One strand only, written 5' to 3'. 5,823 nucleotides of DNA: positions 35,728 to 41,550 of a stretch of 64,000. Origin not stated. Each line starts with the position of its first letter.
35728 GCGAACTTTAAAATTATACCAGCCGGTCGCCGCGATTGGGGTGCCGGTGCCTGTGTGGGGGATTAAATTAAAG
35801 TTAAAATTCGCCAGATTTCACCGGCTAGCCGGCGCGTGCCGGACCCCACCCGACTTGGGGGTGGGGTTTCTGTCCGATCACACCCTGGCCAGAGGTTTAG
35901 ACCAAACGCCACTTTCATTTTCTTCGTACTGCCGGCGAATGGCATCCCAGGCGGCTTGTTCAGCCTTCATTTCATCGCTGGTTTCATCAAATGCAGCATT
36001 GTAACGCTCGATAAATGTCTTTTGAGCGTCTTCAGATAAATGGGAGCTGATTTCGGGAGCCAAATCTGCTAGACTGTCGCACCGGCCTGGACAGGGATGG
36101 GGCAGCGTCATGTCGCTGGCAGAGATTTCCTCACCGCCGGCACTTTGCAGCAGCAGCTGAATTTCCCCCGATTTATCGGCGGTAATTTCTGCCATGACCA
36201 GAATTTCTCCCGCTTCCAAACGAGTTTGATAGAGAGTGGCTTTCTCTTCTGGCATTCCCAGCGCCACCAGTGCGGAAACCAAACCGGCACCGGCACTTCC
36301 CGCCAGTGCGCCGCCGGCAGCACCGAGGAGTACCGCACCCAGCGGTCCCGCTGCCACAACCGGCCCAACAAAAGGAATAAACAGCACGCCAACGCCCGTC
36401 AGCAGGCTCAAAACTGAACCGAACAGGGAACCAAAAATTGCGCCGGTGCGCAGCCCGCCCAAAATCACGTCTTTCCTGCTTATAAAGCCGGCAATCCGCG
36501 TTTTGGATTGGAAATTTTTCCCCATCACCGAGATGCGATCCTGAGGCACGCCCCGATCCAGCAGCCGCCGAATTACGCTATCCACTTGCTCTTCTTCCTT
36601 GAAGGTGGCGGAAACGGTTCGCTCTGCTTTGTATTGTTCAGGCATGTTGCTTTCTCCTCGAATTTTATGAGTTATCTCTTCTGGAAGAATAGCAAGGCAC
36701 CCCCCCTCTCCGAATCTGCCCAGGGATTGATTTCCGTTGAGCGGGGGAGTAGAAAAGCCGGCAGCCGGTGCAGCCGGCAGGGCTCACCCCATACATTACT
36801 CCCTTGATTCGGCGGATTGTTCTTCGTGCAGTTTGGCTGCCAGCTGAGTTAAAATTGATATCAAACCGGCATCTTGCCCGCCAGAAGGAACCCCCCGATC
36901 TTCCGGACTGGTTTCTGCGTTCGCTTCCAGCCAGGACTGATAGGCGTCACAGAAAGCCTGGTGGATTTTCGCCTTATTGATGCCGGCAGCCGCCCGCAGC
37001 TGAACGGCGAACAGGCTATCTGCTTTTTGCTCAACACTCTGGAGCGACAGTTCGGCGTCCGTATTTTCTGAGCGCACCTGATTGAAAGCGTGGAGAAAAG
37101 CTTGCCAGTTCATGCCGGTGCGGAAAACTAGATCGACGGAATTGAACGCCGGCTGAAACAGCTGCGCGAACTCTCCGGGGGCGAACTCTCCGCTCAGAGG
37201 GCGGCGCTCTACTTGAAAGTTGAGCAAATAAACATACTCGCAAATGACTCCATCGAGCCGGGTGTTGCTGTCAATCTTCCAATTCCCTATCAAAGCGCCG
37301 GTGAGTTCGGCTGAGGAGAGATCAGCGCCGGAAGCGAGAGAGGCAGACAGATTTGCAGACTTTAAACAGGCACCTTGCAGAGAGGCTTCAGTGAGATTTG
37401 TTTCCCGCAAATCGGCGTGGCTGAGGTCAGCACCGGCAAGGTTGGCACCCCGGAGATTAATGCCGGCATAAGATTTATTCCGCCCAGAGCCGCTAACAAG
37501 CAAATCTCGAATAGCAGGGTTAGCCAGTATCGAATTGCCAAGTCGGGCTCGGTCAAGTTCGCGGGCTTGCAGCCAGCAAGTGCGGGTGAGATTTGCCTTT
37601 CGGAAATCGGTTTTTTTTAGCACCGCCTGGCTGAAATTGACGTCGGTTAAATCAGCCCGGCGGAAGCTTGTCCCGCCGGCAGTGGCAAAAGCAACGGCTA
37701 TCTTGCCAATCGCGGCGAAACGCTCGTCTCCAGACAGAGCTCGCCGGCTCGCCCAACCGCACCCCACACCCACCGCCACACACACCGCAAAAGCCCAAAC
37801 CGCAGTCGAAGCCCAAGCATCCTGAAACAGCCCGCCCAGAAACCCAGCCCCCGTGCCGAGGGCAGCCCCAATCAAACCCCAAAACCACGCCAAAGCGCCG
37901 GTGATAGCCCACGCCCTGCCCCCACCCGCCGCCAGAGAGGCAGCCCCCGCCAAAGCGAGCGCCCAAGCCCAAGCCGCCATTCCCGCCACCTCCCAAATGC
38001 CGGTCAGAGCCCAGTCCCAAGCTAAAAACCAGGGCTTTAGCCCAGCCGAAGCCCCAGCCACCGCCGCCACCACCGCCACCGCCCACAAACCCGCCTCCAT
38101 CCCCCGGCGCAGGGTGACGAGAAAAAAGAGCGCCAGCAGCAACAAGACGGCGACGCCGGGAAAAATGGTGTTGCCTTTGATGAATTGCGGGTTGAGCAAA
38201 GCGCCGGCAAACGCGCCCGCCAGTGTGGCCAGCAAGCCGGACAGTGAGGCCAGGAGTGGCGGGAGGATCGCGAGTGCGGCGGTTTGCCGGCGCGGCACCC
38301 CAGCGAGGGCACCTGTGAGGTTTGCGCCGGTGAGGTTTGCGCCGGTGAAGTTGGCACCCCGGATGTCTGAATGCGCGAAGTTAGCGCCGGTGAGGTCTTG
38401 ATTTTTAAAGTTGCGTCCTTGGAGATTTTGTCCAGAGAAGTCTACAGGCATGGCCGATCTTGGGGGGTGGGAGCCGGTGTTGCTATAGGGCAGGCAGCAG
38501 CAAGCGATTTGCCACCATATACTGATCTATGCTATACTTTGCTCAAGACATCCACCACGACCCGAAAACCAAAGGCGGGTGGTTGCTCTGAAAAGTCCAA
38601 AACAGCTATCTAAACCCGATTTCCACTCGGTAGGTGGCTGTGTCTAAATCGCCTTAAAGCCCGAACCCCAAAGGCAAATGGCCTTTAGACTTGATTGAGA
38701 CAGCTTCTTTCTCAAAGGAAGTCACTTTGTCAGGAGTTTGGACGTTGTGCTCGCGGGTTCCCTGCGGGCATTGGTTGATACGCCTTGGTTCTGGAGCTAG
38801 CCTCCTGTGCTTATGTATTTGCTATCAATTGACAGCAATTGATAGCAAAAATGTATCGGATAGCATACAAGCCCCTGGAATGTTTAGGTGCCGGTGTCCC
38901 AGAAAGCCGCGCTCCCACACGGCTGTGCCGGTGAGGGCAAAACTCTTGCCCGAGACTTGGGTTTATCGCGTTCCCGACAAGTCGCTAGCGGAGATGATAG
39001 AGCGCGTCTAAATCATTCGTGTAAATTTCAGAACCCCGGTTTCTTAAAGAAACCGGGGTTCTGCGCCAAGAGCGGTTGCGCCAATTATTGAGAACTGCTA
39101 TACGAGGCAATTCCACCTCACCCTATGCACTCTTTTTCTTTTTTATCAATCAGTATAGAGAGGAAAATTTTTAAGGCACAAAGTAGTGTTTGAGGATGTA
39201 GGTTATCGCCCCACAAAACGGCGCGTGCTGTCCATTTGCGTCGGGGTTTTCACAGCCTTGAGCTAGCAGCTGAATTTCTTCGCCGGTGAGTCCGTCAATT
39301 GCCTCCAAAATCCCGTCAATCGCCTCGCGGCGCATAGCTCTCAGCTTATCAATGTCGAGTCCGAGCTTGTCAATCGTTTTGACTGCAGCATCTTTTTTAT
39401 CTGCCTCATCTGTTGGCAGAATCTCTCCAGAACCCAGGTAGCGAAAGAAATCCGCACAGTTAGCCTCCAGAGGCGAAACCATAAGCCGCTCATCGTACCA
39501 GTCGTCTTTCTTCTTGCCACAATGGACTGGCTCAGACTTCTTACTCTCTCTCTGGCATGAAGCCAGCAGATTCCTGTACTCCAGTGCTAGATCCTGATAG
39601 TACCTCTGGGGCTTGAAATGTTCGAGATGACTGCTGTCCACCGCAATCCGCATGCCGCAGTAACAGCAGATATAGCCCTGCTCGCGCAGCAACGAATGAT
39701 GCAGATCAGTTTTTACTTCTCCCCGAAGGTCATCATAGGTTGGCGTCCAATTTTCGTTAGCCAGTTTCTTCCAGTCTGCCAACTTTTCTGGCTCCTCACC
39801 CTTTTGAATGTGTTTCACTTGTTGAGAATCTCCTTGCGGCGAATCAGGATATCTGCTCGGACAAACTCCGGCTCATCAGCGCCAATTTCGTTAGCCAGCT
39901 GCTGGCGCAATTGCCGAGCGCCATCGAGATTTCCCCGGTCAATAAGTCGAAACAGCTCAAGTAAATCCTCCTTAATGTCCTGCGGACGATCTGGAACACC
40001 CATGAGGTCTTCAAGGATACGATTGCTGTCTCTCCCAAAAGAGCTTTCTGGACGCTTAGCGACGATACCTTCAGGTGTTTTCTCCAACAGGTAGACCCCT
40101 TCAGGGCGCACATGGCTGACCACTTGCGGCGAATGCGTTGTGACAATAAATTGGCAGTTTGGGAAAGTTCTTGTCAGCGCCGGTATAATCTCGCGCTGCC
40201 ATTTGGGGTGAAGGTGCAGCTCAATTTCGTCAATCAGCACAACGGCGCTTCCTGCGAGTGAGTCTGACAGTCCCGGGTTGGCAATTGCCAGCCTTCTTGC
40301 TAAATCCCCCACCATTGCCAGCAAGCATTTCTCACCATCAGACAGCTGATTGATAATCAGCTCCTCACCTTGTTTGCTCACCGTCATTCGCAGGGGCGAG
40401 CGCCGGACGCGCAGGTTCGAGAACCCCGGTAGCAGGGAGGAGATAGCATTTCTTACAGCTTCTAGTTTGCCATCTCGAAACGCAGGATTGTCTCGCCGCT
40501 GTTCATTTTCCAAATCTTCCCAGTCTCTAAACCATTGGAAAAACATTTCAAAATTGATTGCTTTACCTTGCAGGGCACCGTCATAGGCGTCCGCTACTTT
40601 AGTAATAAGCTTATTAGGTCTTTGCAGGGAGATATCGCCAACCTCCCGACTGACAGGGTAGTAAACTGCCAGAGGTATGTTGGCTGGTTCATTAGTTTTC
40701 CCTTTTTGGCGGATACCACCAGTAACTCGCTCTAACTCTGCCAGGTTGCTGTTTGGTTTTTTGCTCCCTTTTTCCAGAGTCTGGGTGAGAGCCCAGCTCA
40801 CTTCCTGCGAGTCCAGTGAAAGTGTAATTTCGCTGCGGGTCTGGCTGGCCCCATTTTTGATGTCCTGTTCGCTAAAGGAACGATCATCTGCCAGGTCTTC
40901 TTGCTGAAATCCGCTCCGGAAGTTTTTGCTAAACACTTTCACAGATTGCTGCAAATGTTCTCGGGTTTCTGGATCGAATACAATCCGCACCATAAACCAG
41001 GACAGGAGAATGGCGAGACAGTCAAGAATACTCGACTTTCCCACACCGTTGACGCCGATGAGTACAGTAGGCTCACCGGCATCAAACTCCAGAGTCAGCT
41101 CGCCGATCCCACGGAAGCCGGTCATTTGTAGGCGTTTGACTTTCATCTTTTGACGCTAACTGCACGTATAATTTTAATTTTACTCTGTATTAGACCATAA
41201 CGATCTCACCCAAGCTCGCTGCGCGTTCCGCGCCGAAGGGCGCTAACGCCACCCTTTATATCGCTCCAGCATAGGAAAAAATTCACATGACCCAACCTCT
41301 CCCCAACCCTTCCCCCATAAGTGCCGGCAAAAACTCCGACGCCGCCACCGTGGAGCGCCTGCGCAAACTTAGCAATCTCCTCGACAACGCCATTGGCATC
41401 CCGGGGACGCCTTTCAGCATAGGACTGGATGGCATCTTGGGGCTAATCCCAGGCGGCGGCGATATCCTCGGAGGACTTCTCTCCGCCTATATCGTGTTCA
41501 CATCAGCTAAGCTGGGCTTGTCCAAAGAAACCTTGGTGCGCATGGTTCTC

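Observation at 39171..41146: Low-GC two-gene ABC-ATPase + HNH nuclease pair resembling Septu (PtuA/PtuB): candidate anti-phage island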

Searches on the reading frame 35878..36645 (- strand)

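Call 9: search_protein_families(library=pfam, proteins=[window:35878-36645:-], max_evalue=0.001)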
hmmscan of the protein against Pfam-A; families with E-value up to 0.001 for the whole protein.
window:35878-36645:- (255 aa): 2 families
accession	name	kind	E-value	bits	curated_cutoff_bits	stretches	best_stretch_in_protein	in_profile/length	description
PF06150.17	ChaB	-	9.7e-20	71.4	27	1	197-250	2-59/60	ChaB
PF11181.13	YflT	-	3.7e-08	34.2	26.2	1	13-80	4-80/99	Heat induced stress protein YflT domain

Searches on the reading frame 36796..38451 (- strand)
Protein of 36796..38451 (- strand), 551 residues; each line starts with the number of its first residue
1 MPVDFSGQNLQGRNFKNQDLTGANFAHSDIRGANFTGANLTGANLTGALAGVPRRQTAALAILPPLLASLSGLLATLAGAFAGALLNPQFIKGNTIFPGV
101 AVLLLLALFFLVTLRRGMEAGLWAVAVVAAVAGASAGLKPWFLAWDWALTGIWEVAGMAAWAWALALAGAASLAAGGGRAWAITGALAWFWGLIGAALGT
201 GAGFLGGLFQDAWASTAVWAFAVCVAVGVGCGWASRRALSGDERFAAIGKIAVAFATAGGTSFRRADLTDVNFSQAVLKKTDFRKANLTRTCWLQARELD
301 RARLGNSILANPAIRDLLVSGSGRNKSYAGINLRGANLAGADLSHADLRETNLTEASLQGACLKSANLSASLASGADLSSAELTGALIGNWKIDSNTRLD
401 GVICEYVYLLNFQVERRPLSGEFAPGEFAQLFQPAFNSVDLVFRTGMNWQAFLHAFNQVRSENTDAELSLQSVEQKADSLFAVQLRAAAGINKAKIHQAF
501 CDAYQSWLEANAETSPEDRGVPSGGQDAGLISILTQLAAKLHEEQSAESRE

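Call 9: search_protein_families(library=pfam, proteins=[window:36796-38451:-], max_evalue=0.001)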
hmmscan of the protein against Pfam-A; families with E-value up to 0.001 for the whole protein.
window:36796-38451:- (551 aa): 4 families
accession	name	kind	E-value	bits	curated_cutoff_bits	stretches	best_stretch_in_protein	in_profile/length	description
PF00805.28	Pentapeptide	-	9.4e-32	108.6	20.2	4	332-369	2-39/40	Pentapeptide repeats (8 copies)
PF13599.13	Pentapeptide_4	-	6.1e-14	52.3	38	0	260-302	35-76/78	Pentapeptide repeat region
PF13576.12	Pentapeptide_3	-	2.3e-10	40.9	27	0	9-48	5-47/48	Pentapeptide repeats (9 copies)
PF25296.1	Decapeptide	-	0.00021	21.6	45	0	5-43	32-70/74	Decapeptide repeat region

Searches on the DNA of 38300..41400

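Call 19: search_rna_families(source=window, start=38300, end=41400, threshold=evalue, max_evalue=1)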
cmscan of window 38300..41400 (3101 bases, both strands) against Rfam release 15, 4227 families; matches with E-value up to 1: 2.
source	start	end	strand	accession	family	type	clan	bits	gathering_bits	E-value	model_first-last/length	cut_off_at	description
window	39026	39066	-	RF04125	MIR9408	Gene; miRNA;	-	23.4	90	0.2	1-117/117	no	MIR9408 microRNA precursor family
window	38657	38740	-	RF02941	COG3943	Gene; sRNA;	-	23.4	71.8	0.3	1-108/108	no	COG3943 RNA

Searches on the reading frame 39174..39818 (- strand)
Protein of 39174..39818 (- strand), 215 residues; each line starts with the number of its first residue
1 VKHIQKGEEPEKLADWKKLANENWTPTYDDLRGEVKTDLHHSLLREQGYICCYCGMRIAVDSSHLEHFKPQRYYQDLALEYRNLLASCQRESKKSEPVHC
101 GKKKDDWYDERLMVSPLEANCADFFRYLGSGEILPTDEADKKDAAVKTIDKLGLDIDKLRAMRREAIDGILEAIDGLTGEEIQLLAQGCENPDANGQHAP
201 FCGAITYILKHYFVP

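Call 3: search_protein_families(library=padloc, proteins=[window:39174-39818:-], max_evalue=0.01)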
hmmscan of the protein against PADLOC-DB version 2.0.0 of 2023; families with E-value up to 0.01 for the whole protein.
window:39174-39818:- (215 aa): 60 families (the best 25 are shown)
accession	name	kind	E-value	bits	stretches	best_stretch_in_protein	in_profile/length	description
PDLC00346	PtuB1|PtuB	-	1.4e-74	248.7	1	1-211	1-210/214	Unknown function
PDLC00332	PtuB1|PtuB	-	5.8e-74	246.5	1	1-213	1-210/212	Unknown function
PDLC00320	PtuB1|PtuB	-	2.8e-66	221.2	1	4-212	1-201/202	Unknown function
PDLC00314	PtuB1|PtuB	-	1.8e-54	182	1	1-158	1-156/156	Unknown function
PDLC00322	PtuB1|PtuB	-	3.1e-44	149.4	1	1-211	1-209/215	Unknown function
PDLC02924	HNH_I-A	-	1.9e-40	137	1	1-199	1-189/198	-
PDLC00324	PtuB1|PtuB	-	9.8e-40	134.5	1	1-210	1-204/209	Unknown function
PDLC00344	PtuB1|PtuB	-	7.2e-27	92.5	1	1-211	1-209/213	Unknown function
PDLC00334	PtuB1|PtuB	-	3.7e-26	90.4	1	1-193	1-191/222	Unknown function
PDLC00326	PtuB1|PtuB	-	4.1e-25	86.9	1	1-182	1-179/197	Unknown function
PDLC00358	PtuB1|PtuB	-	5.4e-25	86.3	1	3-210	3-212/215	Unknown function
PDLC00349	PtuB1|PtuB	-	6.1e-23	80.1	1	1-210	1-246/260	Unknown function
PDLC00357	PtuB1|PtuB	-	1.8e-16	58.8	1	35-173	37-187/240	Unknown function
PDLC00337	PtuB1|PtuB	-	8.9e-16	56.4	1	1-181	1-178/216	Unknown function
PDLC00355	PtuB1|PtuB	-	7.8e-15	53.3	1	1-97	1-104/263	Unknown function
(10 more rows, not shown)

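Call 4: search_protein_families(library=pfam, proteins=[window:39174-39818:-], max_evalue=0.01)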
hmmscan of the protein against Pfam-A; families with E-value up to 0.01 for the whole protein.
window:39174-39818:- (215 aa): 0 families

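Call 5: search_protein_families(library=ncbifam, proteins=[window:39174-39818:-], max_evalue=0.01)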
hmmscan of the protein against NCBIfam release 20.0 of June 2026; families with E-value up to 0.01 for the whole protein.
window:39174-39818:- (215 aa): 3 families
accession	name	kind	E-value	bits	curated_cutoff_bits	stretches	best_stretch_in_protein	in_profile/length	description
NF041761.1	PtuB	equivalog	3.5e-35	121.8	150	1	1-176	1-183/218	retron Ec78 anti-phage system effector HNH endonuclease PtuB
TIGR02646.1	TIGR02646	subfamily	4.7e-32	111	52.15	1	26-163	2-144/144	retron system putative HNH endonuclease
NF049971.1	CRISPR_Cas9d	exception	0.0083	14.8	375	1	32-71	529-571/986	type II CRISPR RNA-guided endonuclease Cas9d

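Call 17: search_solved_structures(query=window:39174-39818:-, max_evalue=0.01, show_alignments=2)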
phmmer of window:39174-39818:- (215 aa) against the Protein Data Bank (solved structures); distinct sequences matched with E-value up to 0.01: 8.
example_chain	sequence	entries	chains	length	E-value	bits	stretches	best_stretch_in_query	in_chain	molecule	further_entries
9n69_F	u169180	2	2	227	1.2e-12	51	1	29-195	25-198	TIGR02646 family protein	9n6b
9vh1_F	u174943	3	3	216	6.9e-12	48.6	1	41-177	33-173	Retron Ec78 putative HNH endonuclease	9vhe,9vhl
9l7p_H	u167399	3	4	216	2.6e-11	46.7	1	42-175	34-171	TIGR02646 family protein | Retron I-A effector PtuB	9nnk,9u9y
22bv_F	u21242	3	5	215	3e-11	46.5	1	39-174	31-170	TIGR02646 family protein | PtuB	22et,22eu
9nnb_J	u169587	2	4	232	3.1e-11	46.4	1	42-175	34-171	Retron I-A effector PtuB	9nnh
9kjx_F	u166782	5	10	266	4.6e-11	45.9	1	42-175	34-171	TIGR02646 family protein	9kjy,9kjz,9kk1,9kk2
22bu_F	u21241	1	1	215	7.5e-10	41.9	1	39-174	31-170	TIGR02646 family protein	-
8ee7_C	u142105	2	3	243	3.2e-08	36.6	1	41-169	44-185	PtuB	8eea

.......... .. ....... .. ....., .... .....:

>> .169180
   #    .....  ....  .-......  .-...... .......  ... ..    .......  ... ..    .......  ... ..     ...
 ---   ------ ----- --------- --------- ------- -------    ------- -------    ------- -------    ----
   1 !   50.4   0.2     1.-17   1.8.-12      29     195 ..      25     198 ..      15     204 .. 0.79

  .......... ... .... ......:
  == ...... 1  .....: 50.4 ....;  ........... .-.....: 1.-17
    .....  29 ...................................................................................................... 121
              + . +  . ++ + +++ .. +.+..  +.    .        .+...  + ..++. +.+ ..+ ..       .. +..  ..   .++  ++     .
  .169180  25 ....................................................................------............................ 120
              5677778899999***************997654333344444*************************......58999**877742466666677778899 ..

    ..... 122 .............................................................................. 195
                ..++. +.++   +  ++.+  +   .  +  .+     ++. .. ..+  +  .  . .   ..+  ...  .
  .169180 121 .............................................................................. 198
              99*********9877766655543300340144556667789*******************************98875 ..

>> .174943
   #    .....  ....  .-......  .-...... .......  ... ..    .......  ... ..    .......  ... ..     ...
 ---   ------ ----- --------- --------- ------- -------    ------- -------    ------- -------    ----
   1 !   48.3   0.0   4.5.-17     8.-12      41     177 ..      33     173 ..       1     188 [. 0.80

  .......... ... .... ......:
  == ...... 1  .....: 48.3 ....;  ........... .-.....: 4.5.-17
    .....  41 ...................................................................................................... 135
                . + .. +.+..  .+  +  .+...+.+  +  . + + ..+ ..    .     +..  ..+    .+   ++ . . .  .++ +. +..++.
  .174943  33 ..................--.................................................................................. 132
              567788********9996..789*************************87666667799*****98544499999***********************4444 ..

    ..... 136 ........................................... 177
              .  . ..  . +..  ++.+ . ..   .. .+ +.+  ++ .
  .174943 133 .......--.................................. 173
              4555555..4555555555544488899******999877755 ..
